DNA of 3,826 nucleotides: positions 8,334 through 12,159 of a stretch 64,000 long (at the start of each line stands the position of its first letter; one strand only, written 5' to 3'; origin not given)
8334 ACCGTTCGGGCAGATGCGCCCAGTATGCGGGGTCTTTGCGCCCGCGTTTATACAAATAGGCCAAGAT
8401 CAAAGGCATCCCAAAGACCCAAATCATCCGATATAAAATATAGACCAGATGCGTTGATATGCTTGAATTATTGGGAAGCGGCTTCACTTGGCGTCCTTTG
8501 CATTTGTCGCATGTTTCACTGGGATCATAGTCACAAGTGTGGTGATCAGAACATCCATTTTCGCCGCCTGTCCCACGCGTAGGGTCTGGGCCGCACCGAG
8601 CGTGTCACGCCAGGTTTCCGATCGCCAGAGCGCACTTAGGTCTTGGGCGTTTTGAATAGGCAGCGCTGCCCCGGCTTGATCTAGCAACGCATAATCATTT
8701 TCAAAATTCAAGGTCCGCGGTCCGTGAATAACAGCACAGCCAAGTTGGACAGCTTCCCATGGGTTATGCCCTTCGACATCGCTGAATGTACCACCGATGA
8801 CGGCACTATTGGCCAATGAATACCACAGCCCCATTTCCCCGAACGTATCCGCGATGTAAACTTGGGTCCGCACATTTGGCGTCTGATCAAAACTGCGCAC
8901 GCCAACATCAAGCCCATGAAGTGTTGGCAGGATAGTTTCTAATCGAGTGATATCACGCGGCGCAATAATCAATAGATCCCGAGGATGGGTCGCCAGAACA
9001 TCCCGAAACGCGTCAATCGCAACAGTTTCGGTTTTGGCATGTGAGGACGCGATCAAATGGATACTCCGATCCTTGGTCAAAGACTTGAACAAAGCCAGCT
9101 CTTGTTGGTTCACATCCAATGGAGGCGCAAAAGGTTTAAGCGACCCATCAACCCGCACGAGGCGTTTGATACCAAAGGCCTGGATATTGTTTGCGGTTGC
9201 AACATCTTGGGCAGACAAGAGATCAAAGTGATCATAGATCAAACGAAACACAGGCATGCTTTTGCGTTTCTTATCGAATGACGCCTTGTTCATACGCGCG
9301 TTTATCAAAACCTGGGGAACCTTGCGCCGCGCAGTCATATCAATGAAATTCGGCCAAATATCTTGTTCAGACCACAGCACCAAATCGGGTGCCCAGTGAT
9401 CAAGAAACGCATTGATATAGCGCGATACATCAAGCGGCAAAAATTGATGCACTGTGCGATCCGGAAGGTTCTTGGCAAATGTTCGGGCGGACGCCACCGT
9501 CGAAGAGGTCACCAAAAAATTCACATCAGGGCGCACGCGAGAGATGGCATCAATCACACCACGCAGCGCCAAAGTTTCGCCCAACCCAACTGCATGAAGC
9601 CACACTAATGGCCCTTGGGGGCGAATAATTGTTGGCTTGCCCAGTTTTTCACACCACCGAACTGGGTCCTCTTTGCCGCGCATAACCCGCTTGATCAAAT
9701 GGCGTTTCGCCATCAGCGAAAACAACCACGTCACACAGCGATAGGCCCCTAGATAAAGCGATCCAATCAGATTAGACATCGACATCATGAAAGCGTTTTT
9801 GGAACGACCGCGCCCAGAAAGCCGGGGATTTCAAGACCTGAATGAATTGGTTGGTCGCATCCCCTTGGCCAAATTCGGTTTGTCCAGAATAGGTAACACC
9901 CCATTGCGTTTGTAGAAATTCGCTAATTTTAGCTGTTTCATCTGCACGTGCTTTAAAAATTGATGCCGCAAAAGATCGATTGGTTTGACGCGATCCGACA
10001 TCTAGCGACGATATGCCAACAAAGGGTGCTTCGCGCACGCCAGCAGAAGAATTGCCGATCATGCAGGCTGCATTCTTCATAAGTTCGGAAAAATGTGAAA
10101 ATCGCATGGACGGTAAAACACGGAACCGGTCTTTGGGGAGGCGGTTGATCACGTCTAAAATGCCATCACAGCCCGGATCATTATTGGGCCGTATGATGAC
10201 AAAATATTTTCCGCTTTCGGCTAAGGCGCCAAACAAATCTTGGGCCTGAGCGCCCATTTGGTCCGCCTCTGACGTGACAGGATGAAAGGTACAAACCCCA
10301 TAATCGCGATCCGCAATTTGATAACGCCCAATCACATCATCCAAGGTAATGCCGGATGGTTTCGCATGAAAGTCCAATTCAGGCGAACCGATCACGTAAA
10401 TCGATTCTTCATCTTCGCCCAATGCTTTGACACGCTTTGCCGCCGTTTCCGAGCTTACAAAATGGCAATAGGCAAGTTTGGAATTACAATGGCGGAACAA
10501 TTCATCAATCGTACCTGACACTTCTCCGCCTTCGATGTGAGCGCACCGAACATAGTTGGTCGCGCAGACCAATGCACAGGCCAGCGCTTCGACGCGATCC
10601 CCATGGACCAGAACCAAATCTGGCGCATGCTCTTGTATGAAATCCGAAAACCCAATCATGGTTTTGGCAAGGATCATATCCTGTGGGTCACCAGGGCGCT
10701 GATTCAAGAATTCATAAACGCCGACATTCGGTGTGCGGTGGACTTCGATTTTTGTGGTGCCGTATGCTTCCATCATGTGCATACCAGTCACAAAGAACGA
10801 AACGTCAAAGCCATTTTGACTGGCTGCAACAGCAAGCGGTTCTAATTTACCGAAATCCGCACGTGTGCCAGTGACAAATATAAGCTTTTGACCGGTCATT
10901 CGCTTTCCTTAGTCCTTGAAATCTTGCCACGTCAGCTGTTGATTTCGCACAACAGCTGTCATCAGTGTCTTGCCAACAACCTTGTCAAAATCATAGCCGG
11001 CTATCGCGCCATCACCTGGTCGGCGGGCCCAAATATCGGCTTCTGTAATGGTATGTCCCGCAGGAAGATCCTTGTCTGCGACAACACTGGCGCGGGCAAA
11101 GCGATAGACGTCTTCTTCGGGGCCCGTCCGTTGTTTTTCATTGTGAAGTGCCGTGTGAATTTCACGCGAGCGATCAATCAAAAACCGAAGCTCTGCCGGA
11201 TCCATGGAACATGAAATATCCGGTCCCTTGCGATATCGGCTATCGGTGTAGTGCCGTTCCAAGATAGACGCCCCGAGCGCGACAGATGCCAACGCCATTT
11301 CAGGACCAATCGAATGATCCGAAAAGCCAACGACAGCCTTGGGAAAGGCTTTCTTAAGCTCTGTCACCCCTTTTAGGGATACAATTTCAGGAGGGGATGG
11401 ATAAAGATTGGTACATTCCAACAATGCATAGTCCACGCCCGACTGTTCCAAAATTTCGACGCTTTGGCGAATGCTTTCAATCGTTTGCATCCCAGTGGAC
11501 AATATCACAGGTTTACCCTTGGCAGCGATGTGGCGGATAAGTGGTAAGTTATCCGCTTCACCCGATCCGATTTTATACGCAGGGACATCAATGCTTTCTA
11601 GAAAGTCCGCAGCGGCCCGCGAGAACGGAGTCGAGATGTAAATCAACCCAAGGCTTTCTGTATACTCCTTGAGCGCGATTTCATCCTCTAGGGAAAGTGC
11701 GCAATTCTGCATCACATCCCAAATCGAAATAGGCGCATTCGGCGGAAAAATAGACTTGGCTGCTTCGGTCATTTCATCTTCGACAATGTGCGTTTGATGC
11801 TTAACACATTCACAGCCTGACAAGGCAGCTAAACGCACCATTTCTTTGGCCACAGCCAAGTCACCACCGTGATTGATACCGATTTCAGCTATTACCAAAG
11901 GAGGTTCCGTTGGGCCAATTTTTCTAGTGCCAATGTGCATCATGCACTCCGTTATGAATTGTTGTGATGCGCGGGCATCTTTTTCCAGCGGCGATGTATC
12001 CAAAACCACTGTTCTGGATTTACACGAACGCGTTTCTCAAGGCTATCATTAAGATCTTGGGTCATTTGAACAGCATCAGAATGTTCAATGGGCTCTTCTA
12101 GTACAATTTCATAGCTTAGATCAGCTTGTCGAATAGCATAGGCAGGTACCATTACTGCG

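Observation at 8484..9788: Second, diverged WaaA (GT30) paralog between neuC and waaA: candidate CMP-nonulosonate transferase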

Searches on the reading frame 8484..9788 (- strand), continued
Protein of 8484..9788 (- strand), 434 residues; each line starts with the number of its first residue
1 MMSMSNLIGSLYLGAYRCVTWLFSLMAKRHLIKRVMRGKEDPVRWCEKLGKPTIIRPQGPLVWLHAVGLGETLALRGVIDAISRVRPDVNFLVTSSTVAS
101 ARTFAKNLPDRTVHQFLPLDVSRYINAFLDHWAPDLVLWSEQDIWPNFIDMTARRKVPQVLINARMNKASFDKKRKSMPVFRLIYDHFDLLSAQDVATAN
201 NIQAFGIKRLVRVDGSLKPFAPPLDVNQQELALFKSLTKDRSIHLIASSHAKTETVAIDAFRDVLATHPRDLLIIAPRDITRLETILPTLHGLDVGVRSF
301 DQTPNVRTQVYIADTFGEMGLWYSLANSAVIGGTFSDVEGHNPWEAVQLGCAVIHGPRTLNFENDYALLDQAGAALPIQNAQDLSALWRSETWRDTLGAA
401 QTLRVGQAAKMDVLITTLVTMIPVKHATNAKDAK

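Call 74: search_protein_families(library=pfam, proteins=[L077:7111-9558:-, L077:5890-7056:+])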
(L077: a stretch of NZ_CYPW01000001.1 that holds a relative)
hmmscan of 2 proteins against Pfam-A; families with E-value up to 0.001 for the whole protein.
L077:7111-9558:- (815 aa): 10 families
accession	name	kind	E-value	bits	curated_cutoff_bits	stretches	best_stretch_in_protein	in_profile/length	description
PF02518.31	HATPase_c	-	5.4e-27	94.9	26.4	1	558-667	2-107/111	Histidine kinase-, DNA gyrase B-, and HSP90-like ATPase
PF00072.30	Response_reg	-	4.7e-26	91.6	30.2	1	695-805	1-110/111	Response regulator receiver domain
PF00512.31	HisKA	-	2.7e-23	82.2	26.9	1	445-510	1-66/66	His Kinase A (phospho-acceptor) domain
PF03924.19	CHASE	-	2e-20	73.8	25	1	115-228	65-189/189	CHASE domain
PF13426.13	PAS_9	-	1e-18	68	27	1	320-424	1-103/103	PAS domain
PF08447.18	PAS_3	-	4.3e-11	43.4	25.6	1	333-418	2-88/89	PAS fold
PF00989.32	PAS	-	3e-10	40.6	22.6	1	312-418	3-109/113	PAS fold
PF08448.16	PAS_4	-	9.8e-10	39.1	23.1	1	318-426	3-109/110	PAS fold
PF13188.13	PAS_8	-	5.4e-07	29.7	21.8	1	310-371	1-59/65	PAS domain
PF13589.12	HATPase_c_3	-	0.00016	22.1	25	1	564-659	5-96/137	Histidine kinase-, DNA gyrase B-, and HSP90-like ATPase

L077:5890-7056:+ (388 aa): 2 families
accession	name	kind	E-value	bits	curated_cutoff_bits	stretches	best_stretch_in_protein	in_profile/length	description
PF01546.33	Peptidase_M20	-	7.2e-49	166.9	24.6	1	76-382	2-205/206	Peptidase family M20/M25/M40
PF07687.19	M20_dimer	-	4.7e-09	36.6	21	1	189-281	9-100/107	Peptidase dimerisation domain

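Call 86: predict_structure(alignment_id=A1)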
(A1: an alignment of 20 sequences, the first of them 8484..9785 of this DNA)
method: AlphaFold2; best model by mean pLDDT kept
length: 433 residues; sequences in the alignment: 20
mean_pLDDT: 92.1   pTM: 0.88
mean pLDDT of the five models: 92.1, 90.7, 90.5, 90.1, 88.9
residues with pLDDT >= 90: 348; 70-90: 71; 50-70: 7; < 50: 7
segments of 3 or more residues with pLDDT < 50: 427-433
pLDDT, mean of each block of 10 residues (from residue 1): 76 94 94 92 95 95 89 92 95 87 87 94 97 94 88 97 90 91 94 93 92 91 95 95 95 97 96 94 96 97 96 92 97 89 95 95 94 97 95 92 91 94 65 42
secondary structure, 60 per line:
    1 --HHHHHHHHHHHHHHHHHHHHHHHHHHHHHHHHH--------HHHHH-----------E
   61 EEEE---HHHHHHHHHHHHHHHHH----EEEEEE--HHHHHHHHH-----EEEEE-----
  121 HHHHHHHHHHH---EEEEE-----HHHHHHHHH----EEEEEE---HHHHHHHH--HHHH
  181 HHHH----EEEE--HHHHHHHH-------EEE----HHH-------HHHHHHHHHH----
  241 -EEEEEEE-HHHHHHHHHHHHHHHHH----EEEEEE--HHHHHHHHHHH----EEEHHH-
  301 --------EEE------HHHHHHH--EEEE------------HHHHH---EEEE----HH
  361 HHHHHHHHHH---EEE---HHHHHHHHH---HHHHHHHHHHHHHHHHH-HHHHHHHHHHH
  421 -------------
elements in order: H3-35 H44-48 E60-64 H68-84 E89-94 H97-105 E111-115 H121-131 E135-139 H145-153 E158-163 H167-174 H177-184 E189-192 H195-202 E210-212 H227-236 E242-248 H250-266 E271-276 H279-289 E294-296 E309-311 H318-324 E327-330 H343-347 E351-354 H359-370 E374-376 H380-388 H392-408 H410-420

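Call 90: fold_search(model_id=the predicted structure, library=pdb)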
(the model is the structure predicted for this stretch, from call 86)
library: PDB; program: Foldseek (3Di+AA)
matches with E <= 10: 1492; with E <= 0.001: 328
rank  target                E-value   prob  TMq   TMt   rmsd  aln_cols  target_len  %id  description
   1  2xci_A                1.2e-19  1.00  0.54  0.63   5.9       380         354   21  Membrane-embedded monofunctional glycosyltransferase WaaA of Aquifex aeolicus, substrate-free form (released 2011-05-11)
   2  2xci_C                3.9e-19  1.00  0.50  0.59   7.3       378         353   21  Membrane-embedded monofunctional glycosyltransferase WaaA of Aquifex aeolicus, substrate-free form (released 2011-05-11)
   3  2xci_B                1.2e-18  1.00  0.54  0.63   6.0       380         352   20  Membrane-embedded monofunctional glycosyltransferase WaaA of Aquifex aeolicus, substrate-free form (released 2011-05-11)
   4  4bfc                  1.5e-11  1.00  0.38  0.83   1.8       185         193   28  Crystal structure of the C-terminal CMP-Kdo binding domain of WaaA from Acinetobacter baumannii (released 2014-04-02)
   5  7vyy_A                5.8e-10  1.00  0.49  0.57   7.1       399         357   15  The crystal structure of Non-hydrolyzing UDPGlcNAc 2-epimerase (released 2022-11-16)
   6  1f6d_A                1.5e-09  1.00  0.53  0.59   6.4       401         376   13  THE STRUCTURE OF UDP-N-ACETYLGLUCOSAMINE 2-EPIMERASE FROM E. COLI. (released 2000-12-13)
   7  3ot5_C                1.8e-09  1.00  0.53  0.60   6.3       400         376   13  2.2 Angstrom Resolution Crystal Structure of putative UDP-N-acetylglucosamine 2-epimerase from Listeria monocytogenes (released 2010-09-22)
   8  5zlr_A                2.1e-09  1.00  0.47  0.53   7.4       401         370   14  Structure of NeuC (released 2018-05-16)
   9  6vlb_B                2.9e-09  1.00  0.56  0.64   5.6       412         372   12  Crystal structure of ligand-free UDP-GlcNAc 2-epimerase from Neisseria meningitidis (released 2020-11-11)
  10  9ksv                  4.2e-09  1.00  0.50  0.53   7.8       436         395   11  Complex structure of PcApiGT/UDP/Apigenin 7-O-glucoside (released 2025-06-25)
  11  5xvs_B                4.7e-09  1.00  0.43  0.49   8.4       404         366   13  Crystal structure of UDP-GlcNAc 2-epimerase NeuC complexed with UDP (released 2018-04-11)
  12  1v4v_A                5.5e-09  1.00  0.56  0.63   6.0       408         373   14  Crystal Structure Of UDP-N-Acetylglucosamine 2-Epimerase From Thermus Thermophilus HB8 (released 2003-12-02)
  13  3c4q_B                6.1e-09  1.00  0.51  0.55   6.8       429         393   11  Structure of the retaining glycosyltransferase MshA : The first step in mycothiol biosynthesis. Organism : Corynebacte (released 2008-04-01)
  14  6vlc_B                6.8e-09  1.00  0.55  0.63   5.8       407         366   13  Crystal structure of UDP-GlcNAc 2-epimerase from Neisseria meningitidis bound to UDP-GlcNAc (released 2020-11-11)
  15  3ot5_D                8.8e-09  1.00  0.53  0.60   5.9       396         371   13  2.2 Angstrom Resolution Crystal Structure of putative UDP-N-acetylglucosamine 2-epimerase from Listeria monocytogenes (released 2010-09-22)
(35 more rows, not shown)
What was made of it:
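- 8484..9788 (-): GT30-A, the flagged gene: alphaproteobacterial-lineage WaaA homologue and most likely the Kdo transferase. AF2 pLDDT 92.1 with best PDB match Aquifex WaaA 2xci at E = 1.2e-19; its C-terminal domain matches the Acinetobacter CMP-Kdo-binding domain at rmsd 1.8 Å (calls 86, 90).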

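Call 92: find_encoding_contigs(protein=P0004, flank=8000, max_places=3)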
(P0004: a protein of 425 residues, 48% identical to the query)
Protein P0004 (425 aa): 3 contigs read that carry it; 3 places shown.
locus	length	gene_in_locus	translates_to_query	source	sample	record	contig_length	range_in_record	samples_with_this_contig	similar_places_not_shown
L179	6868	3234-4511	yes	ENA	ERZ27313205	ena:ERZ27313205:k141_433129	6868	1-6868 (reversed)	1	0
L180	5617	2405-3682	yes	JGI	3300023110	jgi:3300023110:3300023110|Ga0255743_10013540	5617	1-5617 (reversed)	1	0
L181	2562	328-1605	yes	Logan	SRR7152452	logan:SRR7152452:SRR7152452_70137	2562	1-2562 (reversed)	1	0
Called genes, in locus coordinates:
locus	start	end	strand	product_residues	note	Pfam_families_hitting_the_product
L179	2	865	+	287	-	?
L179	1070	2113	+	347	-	PF03102:NeuB, PF08666:SAF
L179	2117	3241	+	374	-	PF02350:Epimerase_2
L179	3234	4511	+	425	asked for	PF04413:Glycos_transf_N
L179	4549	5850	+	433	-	PF04413:Glycos_transf_N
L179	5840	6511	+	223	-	PF02348:CTP_transf_3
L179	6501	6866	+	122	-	?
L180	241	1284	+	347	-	PF03102:NeuB, PF08666:SAF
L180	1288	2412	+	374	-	PF02350:Epimerase_2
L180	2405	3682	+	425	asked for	PF04413:Glycos_transf_N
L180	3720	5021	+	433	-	PF04413:Glycos_transf_N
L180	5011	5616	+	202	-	?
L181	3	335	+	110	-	?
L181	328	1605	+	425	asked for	PF04413:Glycos_transf_N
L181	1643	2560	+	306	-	?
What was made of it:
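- The same five-gene order as the window is seen in L179/L180 (call 92).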

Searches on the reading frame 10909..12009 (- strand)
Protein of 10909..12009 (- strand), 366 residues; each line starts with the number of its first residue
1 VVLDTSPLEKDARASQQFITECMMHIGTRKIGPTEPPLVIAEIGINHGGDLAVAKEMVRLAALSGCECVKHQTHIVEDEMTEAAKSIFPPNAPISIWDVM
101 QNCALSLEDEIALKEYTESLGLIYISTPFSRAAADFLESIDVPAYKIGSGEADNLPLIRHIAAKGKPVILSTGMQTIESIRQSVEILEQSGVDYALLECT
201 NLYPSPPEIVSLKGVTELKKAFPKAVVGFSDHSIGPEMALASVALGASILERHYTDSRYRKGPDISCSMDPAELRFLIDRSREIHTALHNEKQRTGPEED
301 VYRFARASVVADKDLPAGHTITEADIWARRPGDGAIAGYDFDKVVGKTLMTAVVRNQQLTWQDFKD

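Call 9: search_protein_families(library=pfam, proteins=[window:10909-12009:-])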
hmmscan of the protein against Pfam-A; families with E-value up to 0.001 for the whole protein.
window:10909-12009:- (366 aa): 2 families
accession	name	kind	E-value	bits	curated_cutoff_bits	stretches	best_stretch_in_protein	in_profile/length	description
PF03102.20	NeuB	-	1.6e-69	234.5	22.1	1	57-291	1-239/241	NeuB family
PF08666.17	SAF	-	1.6e-09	38.6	21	1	307-364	2-62/63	SAF domain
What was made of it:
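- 10909..12009 (-): NeuB-type nonulosonate (N-acetylneuraminate) synthase. PF03102 at 1.6e-69 plus a SAF domain (call 9).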

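Call 10: search_protein_families(library=ncbifam, proteins=[window:10909-12009:-])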
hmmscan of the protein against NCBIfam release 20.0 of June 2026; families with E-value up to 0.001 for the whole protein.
window:10909-12009:- (366 aa): 3 families
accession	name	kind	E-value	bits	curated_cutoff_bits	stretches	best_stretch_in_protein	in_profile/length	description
TIGR03569.1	NeuB_NnaB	equivalog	1.9e-103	346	399.65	1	38-358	2-328/329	N-acetylneuraminate synthase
TIGR03586.1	PseI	equivalog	1.4e-69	234.8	340.25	1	37-358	2-326/327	pseudaminic acid synthase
TIGR01361.1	DAHP_synth_Bsub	equivalog_domain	0.0008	18.8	267.75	0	117-192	85-160/260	3-deoxy-7-phosphoheptulonate synthase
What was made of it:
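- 10909..12009 (-): TIGR03569 gives 346 bits, just under its cutoff of 399.65, against 235 bits for PseI (call 10).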
